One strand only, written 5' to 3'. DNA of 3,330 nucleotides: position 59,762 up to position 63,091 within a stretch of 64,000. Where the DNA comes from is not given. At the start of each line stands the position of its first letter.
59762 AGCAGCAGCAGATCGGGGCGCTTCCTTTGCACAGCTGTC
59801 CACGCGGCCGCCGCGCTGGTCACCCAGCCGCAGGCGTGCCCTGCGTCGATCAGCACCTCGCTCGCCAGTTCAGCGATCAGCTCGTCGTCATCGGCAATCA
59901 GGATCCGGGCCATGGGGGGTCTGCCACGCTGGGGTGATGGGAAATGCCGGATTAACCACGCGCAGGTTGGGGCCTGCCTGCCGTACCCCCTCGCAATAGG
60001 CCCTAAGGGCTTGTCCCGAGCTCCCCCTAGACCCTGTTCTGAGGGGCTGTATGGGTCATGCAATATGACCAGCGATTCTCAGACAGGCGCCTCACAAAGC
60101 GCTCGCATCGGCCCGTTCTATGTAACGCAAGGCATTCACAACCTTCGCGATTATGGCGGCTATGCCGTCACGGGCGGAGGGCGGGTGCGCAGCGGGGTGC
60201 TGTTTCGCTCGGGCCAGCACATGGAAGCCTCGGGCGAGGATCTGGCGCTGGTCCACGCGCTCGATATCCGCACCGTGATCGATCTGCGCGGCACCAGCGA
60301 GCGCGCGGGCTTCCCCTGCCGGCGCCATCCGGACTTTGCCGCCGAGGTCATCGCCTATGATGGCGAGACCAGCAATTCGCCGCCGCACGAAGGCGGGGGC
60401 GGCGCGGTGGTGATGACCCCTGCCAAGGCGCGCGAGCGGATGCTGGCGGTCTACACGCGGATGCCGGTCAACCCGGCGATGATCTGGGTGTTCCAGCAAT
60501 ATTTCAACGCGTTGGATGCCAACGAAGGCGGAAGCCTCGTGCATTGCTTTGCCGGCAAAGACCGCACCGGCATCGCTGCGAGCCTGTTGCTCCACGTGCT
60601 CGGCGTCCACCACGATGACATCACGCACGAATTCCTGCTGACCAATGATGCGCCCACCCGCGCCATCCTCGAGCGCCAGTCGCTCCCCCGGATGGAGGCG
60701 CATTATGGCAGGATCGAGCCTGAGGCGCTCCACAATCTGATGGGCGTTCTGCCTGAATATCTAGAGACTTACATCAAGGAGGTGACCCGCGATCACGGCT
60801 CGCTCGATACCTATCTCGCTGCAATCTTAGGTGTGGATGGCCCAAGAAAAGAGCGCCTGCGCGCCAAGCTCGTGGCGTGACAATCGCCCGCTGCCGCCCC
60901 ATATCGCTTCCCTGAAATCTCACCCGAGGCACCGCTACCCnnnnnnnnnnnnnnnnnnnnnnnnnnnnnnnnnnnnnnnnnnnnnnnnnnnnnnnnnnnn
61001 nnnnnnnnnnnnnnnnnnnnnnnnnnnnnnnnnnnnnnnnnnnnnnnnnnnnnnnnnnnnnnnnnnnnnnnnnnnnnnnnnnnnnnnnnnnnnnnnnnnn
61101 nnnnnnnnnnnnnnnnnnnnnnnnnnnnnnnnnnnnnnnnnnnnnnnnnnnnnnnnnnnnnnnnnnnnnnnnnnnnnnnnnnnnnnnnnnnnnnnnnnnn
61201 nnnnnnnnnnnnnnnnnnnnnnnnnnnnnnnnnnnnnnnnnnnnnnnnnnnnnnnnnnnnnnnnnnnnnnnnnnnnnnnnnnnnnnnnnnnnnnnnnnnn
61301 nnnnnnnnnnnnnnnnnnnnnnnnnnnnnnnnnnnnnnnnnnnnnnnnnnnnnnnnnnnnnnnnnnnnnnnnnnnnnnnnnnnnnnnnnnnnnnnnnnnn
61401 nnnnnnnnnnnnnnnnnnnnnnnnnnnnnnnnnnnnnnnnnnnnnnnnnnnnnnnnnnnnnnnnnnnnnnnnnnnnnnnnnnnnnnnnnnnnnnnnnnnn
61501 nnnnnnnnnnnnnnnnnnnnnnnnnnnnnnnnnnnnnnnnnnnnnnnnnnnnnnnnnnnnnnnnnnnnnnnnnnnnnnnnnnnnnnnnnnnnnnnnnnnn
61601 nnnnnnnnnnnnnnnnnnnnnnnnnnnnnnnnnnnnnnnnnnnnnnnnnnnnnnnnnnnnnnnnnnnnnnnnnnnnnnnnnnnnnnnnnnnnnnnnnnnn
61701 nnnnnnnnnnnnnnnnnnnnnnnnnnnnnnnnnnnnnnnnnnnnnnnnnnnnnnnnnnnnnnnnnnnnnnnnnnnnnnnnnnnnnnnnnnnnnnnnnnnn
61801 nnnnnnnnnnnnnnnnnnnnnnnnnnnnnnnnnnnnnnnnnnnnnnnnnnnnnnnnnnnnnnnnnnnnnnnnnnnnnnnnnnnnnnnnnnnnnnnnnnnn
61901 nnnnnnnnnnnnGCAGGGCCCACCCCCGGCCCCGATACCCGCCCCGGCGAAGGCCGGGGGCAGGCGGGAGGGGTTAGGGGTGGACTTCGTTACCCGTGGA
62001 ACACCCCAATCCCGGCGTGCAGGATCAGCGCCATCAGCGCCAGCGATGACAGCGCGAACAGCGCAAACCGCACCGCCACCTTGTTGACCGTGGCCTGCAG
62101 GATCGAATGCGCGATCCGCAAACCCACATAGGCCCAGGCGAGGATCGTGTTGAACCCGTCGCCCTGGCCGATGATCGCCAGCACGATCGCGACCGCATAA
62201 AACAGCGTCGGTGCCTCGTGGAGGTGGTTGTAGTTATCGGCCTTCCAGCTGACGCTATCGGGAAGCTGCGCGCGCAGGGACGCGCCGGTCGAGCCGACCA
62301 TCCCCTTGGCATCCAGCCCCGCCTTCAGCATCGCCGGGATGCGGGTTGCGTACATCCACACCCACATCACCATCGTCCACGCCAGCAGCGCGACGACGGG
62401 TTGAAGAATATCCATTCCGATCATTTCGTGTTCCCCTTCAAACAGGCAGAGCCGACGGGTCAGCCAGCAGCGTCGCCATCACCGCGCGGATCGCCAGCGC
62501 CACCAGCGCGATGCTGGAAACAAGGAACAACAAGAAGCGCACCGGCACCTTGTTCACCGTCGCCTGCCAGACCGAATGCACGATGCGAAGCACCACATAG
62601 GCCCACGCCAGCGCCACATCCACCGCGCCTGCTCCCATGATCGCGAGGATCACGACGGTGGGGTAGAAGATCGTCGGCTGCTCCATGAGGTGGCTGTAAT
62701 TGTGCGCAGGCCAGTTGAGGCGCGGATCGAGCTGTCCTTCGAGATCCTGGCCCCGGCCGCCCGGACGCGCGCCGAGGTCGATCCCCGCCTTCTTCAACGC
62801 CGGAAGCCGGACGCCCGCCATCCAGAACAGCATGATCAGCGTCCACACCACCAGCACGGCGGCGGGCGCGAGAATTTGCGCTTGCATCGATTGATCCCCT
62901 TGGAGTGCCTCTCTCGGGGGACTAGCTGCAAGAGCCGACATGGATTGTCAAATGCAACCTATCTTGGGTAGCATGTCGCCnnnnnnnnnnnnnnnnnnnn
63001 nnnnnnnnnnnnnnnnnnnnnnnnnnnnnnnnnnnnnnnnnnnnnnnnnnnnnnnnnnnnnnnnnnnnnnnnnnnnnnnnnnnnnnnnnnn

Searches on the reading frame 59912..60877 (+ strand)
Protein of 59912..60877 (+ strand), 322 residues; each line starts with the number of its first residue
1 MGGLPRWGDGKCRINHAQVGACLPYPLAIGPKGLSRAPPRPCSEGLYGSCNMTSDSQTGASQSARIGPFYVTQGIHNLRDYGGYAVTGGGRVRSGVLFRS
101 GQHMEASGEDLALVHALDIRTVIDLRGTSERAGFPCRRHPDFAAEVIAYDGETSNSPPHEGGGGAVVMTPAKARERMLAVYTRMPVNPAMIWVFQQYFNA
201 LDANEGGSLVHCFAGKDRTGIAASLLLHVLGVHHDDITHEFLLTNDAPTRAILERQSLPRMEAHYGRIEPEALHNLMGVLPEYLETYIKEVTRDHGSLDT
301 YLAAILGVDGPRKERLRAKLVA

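Call 15: search_protein_families(library=ncbifam, proteins=[window:59912-60877:+])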
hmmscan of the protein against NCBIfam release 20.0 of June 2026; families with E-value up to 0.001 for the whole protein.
window:59912-60877:+ (322 aa): 0 families

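Call 95: search_protein_families(library=pfam, proteins=[window:59912-60877:+], max_evalue=1)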
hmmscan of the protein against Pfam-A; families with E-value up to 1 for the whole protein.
window:59912-60877:+ (322 aa): 5 families
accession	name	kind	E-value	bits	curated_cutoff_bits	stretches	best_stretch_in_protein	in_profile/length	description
PF13350.11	Y_phosphatase3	-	3e-55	188.2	22.2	1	72-321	3-239/240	Tyrosine phosphatase family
PF22784.1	PTP-SAK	-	3.2e-06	27.7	27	1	171-239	53-121/153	Swiss Army Knife protein, DSP-PTPase phosphatase domain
PF12917.13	YfbR-like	-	0.071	13.2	25.9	1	230-300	60-123/182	5'-deoxynucleotidase YfbR-like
PF22785.1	Tc-R-P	-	0.076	14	27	1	194-226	68-101/106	Polymorphic toxin system, DSP-PTPase phosphatase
PF00102.32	Y_phosphatase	-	0.17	11.9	20.9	1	185-229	148-193/234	Protein-tyrosine phosphatase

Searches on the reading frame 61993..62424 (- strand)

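Call 11: search_protein_families(library=pfam, proteins=[window:61993-62424:-])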
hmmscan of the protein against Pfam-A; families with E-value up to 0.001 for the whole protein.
window:61993-62424:- (144 aa): 1 family
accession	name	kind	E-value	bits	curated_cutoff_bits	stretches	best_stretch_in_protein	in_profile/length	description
PF01124.23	MAPEG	-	8.4e-25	87.8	23.4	1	7-138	2-128/129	MAPEG family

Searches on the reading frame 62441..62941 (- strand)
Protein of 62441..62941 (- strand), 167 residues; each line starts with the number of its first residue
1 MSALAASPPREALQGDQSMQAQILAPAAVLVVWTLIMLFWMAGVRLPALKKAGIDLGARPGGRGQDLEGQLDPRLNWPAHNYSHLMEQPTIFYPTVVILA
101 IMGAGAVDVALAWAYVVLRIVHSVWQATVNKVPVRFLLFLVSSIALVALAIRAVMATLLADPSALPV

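Call 15: search_protein_families(library=ncbifam, proteins=[window:62441-62941:-])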
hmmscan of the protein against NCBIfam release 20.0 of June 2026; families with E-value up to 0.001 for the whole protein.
window:62441-62941:- (167 aa): 0 families

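Call 95: search_protein_families(library=pfam, proteins=[window:62441-62941:-], max_evalue=1)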
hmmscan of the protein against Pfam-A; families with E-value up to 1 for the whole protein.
window:62441-62941:- (167 aa): 1 family
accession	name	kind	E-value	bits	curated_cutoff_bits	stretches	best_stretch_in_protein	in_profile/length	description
PF01124.23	MAPEG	-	1.3e-27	97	23.4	1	23-154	1-128/129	MAPEG family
